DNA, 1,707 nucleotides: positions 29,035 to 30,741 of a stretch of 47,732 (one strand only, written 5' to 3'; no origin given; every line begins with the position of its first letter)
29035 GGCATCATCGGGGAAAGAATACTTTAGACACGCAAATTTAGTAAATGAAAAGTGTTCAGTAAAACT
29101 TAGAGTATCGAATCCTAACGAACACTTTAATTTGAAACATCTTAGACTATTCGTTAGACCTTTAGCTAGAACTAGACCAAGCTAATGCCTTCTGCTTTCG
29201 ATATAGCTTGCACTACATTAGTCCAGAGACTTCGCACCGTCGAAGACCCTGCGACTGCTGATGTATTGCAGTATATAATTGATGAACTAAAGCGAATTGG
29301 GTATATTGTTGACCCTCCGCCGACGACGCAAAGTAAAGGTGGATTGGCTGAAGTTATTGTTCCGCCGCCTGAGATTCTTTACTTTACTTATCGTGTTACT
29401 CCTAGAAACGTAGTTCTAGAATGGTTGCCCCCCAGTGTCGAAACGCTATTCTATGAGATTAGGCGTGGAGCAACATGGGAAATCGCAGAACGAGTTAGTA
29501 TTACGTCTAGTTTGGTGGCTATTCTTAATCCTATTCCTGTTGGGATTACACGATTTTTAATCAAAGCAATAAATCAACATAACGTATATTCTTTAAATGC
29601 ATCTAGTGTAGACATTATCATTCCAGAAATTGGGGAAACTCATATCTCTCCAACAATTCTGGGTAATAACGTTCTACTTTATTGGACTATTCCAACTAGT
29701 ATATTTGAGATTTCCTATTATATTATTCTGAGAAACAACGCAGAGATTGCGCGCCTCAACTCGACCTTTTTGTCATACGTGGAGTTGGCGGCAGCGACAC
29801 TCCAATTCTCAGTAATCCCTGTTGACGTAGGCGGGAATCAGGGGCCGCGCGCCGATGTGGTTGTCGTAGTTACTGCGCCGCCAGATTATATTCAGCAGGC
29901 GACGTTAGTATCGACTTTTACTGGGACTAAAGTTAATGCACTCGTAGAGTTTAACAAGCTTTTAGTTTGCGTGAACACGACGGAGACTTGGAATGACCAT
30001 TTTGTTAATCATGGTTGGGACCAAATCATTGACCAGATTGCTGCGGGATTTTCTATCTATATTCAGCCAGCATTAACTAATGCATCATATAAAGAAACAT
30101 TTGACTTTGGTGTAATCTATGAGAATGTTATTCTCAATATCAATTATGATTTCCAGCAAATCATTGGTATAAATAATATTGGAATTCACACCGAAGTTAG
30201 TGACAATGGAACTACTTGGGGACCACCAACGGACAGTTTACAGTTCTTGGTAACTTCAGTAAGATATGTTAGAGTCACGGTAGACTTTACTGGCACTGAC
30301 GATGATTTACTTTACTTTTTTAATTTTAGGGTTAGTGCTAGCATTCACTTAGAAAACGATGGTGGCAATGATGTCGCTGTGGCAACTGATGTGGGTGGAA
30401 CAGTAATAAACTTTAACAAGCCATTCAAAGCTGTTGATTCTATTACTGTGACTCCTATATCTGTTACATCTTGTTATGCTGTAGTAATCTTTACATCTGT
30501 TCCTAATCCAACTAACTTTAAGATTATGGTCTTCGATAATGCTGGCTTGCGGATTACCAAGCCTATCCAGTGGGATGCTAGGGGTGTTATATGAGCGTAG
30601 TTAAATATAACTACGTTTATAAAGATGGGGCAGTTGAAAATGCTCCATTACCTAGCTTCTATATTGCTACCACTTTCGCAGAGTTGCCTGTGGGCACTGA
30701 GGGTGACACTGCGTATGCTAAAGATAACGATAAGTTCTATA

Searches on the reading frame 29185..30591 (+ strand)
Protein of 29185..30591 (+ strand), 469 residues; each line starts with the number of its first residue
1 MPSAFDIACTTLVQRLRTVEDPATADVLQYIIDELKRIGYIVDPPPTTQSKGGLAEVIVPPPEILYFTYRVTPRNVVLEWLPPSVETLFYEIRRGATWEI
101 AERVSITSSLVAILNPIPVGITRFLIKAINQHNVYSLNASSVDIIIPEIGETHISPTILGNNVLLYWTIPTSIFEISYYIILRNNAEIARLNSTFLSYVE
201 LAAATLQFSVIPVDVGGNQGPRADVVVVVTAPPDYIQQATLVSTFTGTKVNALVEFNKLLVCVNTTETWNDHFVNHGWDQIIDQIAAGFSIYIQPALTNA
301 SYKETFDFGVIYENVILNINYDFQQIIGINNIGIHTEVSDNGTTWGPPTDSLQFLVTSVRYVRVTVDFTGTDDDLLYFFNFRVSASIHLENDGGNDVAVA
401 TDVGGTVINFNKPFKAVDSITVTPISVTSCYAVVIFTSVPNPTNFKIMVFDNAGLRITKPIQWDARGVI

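Call 38: search_protein_families(library=phrogs, proteins=[window:29185-30591:+], max_evalue=0.001)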
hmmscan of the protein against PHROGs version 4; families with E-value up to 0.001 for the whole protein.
window:29185-30591:+ (469 aa): 1 family
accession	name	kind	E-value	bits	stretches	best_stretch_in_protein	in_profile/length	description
phrog_1727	-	tail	3.3e-07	29.3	1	155-468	912-1174/1174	tail protein and host specificity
